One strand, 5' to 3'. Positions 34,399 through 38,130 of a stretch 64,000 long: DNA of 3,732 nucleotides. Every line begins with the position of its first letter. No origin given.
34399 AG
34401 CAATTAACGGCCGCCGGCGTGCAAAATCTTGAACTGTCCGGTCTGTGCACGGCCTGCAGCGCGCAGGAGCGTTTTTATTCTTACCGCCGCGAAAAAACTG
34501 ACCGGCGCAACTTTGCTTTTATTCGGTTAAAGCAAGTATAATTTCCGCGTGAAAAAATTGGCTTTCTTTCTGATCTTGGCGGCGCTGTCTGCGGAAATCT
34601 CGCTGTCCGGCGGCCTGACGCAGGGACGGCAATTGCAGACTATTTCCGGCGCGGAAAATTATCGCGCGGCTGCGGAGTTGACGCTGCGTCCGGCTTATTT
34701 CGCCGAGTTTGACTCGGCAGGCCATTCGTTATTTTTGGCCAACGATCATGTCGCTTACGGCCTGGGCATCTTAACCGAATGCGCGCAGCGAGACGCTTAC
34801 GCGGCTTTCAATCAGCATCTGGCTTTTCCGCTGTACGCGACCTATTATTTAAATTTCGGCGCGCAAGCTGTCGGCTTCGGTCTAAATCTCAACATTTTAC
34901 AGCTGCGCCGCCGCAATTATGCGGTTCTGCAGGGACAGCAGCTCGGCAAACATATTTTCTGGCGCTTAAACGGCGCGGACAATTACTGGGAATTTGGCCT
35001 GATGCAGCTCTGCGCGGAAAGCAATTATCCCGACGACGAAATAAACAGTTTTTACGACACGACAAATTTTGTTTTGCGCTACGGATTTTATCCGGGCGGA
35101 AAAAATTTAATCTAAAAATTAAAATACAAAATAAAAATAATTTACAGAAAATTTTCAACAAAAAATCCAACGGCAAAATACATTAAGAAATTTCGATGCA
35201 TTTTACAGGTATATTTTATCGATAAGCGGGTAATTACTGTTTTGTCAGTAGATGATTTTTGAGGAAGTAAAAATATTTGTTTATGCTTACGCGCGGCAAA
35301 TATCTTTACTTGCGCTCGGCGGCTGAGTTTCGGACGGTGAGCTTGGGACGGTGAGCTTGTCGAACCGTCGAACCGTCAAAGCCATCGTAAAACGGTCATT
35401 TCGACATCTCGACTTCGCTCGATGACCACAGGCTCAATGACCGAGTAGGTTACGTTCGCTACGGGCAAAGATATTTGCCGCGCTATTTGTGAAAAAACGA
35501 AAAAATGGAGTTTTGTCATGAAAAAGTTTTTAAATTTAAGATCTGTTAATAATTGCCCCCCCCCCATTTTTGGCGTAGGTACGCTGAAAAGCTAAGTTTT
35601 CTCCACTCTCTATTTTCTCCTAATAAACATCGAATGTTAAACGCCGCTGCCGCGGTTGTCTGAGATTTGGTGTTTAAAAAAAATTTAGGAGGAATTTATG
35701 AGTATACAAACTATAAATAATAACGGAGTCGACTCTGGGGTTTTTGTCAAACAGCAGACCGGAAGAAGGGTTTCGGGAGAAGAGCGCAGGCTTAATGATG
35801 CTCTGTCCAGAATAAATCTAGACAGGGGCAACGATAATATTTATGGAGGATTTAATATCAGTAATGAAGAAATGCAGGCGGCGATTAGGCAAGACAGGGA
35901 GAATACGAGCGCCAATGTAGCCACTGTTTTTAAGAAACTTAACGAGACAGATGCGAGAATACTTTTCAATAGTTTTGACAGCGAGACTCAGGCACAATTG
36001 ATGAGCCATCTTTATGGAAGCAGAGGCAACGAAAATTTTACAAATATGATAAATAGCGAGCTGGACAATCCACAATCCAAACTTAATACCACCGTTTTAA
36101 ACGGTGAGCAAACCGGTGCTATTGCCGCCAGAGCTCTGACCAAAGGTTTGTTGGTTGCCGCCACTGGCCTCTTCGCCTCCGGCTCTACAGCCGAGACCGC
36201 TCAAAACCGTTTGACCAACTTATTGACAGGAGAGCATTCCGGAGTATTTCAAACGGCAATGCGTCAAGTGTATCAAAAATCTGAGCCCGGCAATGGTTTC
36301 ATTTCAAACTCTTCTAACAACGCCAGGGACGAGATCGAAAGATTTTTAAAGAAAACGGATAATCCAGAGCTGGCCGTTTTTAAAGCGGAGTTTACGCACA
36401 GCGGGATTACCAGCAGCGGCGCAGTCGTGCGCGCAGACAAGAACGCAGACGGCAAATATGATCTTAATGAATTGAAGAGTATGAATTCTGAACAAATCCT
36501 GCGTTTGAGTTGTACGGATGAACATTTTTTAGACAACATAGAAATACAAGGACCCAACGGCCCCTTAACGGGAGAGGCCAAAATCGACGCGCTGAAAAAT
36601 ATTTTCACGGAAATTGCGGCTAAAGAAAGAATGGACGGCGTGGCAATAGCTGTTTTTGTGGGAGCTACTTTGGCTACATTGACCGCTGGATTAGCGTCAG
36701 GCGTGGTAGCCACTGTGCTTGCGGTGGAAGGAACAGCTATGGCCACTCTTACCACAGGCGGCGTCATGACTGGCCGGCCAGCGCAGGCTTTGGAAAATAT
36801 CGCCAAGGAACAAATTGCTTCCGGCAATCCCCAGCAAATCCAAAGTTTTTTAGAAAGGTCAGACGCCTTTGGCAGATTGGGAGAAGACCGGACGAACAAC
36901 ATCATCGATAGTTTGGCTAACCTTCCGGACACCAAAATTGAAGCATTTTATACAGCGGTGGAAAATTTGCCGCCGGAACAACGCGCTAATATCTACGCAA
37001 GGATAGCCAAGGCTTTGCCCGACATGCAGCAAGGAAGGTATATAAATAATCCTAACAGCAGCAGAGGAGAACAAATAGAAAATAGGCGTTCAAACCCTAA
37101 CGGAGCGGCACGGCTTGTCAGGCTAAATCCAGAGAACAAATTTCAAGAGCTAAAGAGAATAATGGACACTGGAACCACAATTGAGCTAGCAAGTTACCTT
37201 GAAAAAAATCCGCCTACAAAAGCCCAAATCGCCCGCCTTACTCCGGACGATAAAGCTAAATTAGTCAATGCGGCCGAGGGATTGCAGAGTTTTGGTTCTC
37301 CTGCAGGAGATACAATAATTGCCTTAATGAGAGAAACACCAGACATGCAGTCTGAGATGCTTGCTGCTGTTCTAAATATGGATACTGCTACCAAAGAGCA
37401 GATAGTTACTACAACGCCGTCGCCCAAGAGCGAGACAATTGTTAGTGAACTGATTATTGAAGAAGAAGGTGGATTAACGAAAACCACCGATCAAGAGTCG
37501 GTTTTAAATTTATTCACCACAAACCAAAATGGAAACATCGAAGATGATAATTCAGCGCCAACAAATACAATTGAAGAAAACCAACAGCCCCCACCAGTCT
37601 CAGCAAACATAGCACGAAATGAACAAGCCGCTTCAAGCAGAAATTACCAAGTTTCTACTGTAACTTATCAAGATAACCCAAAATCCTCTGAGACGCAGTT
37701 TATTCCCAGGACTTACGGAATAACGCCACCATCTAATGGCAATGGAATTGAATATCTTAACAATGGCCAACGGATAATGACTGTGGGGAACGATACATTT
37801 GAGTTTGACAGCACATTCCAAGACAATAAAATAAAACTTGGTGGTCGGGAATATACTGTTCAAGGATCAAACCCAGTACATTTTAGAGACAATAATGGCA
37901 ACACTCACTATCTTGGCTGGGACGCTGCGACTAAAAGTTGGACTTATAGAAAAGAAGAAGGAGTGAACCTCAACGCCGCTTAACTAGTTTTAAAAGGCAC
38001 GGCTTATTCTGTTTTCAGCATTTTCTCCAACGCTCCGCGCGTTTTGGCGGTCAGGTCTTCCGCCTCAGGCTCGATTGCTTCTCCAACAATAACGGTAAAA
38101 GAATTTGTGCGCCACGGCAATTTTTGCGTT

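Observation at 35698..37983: Large orphan protein with secretion-substrate-like features under the putative phase-variable element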

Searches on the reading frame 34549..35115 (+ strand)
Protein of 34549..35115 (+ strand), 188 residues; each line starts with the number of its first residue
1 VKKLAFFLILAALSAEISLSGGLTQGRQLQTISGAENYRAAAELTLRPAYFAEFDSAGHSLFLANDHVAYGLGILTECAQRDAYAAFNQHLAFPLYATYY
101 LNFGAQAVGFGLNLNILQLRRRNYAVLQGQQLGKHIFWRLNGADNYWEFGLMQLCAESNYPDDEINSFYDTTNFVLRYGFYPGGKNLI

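Call 5: search_protein_families(library=pfam, proteins=[window:34549-35115:+], max_evalue=1)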
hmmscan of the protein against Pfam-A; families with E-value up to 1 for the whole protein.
window:34549-35115:+ (188 aa): 0 families

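Call 14: search_protein_families(library=ncbifam, proteins=[window:34549-35115:+], max_evalue=1)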
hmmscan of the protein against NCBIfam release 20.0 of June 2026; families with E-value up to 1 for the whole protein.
window:34549-35115:+ (188 aa): 1 family
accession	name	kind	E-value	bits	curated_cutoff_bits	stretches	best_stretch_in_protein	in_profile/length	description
NF049866.1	outer_TDE1717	subfamily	0.025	14.5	135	1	1-117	1-124/210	TDE1717 family outer membrane beta-barrel protein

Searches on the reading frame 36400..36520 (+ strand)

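Call 49: search_protein_families(library=pfam, proteins=[window:36400-36520:+], max_evalue=10)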
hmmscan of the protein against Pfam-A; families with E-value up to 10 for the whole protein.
window:36400-36520:+ (40 aa): 1 family
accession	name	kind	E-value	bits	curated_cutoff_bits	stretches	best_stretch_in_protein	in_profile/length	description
PF13134.11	DUF3948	-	0.22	11.7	25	1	28-40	1-13/35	Protein of unknown function (DUF3948)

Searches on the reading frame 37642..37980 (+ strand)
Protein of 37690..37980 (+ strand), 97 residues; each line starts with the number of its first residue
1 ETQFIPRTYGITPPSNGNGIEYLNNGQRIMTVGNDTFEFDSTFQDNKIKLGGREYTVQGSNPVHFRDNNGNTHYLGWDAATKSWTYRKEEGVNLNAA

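Call 26: find_homologous_proteins(query=A2, max_evalue=0.01)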
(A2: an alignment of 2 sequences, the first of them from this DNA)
Query A2 (2 sequences): 5 candidates shared short words with the query, none scored E <= 0.01.
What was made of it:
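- Tried and rejected: A profile of the C-terminal domain found no further members (call 26).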

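Call 49: search_protein_families(library=pfam, proteins=[window:37690-37980:+], max_evalue=10)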
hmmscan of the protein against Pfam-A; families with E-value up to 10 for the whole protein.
window:37690-37980:+ (97 aa): 0 families

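Call 62: predict_structure(alignment_id=A2)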
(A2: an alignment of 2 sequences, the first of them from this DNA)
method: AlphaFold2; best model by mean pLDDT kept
length: 113 residues; sequences in the alignment: 2
mean_pLDDT: 63.1   pTM: 0.56
mean pLDDT of the five models: 63.1, 60.2, 40.2, 38.9, 38.1
residues with pLDDT >= 90: 0; 70-90: 55; 50-70: 24; < 50: 34
segments of 3 or more residues with pLDDT < 50: 1-29, 109-113
pLDDT, mean of each block of 10 residues (from residue 1): 37 36 35 61 70 73 81 80 82 74 69 44
secondary structure, 60 per line:
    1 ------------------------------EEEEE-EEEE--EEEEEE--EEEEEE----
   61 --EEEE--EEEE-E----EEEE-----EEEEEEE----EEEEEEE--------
elements in order: E31-35 E37-40 E43-48 E51-56 E63-66 E69-72 E79-82 E88-94 E99-105

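Call 74: fold_search(model_id=the predicted structure, library=pdb)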
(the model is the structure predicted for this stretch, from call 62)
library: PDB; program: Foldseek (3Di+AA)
matches with E <= 10: 1234; with E <= 0.001: 0
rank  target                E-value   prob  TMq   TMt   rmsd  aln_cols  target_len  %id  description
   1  5njk_C                9.4e-02  0.77  0.25  0.21  10.0        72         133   15  PTB domain of human Numb isoform-1 (released 2017-12-13)
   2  5njk_D                9.9e-02  0.54  0.23  0.19  10.6        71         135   17  PTB domain of human Numb isoform-1 (released 2017-12-13)
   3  5njk_E                1.1e-01  0.57  0.23  0.20  10.1        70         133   16  PTB domain of human Numb isoform-1 (released 2017-12-13)
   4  7rrk_B                1.2e-01  0.13  0.17  0.10  16.6       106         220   14  Crystal structure of fast switching M159E mutant of fluorescent protein Dronpa (Dronpa2) (released 2021-10-13)
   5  3f0w                  1.3e-01  0.38  0.24  0.19  12.7       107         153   12  Human NUMB-like protein, phosphotyrosine interaction domain (released 2008-11-04)
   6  8s0g_I                1.4e-01  0.13  0.17  0.10  17.1       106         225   12  Crystal structure of Renilla reniformis luciferase-GFP BRET complex (released 2025-09-03)
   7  6d39                  1.6e-01  0.13  0.17  0.10  15.9        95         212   14  Photodissociable dimeric Dronpa green fluorescent protein variant V (pdDronpaV) (released 2018-05-23)
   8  7swt_B                1.6e-01  0.13  0.17  0.10  17.8       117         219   16  Crystal structure of the chromoprotein eforRED (released 2022-04-20)
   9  5exb_C                1.6e-01  0.13  0.17  0.10  16.6       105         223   11  Wild type green fluorescent protein DendFP (Dendronephthya sp.) (released 2016-08-03)
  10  5njj_A                1.7e-01  0.63  0.25  0.20  10.0        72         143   15  PTB domain of human Numb isoform-1 (released 2017-12-13)
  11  5njj_C                1.8e-01  0.63  0.25  0.20   9.9        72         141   15  PTB domain of human Numb isoform-1 (released 2017-12-13)
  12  4dxm_B                1.8e-01  0.12  0.17  0.10  17.0       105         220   12  Crystal Structure of an ancestral GFP-like protein (released 2013-02-27)
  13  8ths_B                1.8e-01  0.11  0.17  0.10  17.1       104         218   12  Crystal Structure of a reconstructed Kaede-type Red Fluorescent Protein, LEA A69T (released 2023-11-29)
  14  5njk_A                1.9e-01  0.60  0.24  0.19  10.1        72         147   14  PTB domain of human Numb isoform-1 (released 2017-12-13)
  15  5njj_B                1.9e-01  0.51  0.25  0.21  12.0        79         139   14  PTB domain of human Numb isoform-1 (released 2017-12-13)
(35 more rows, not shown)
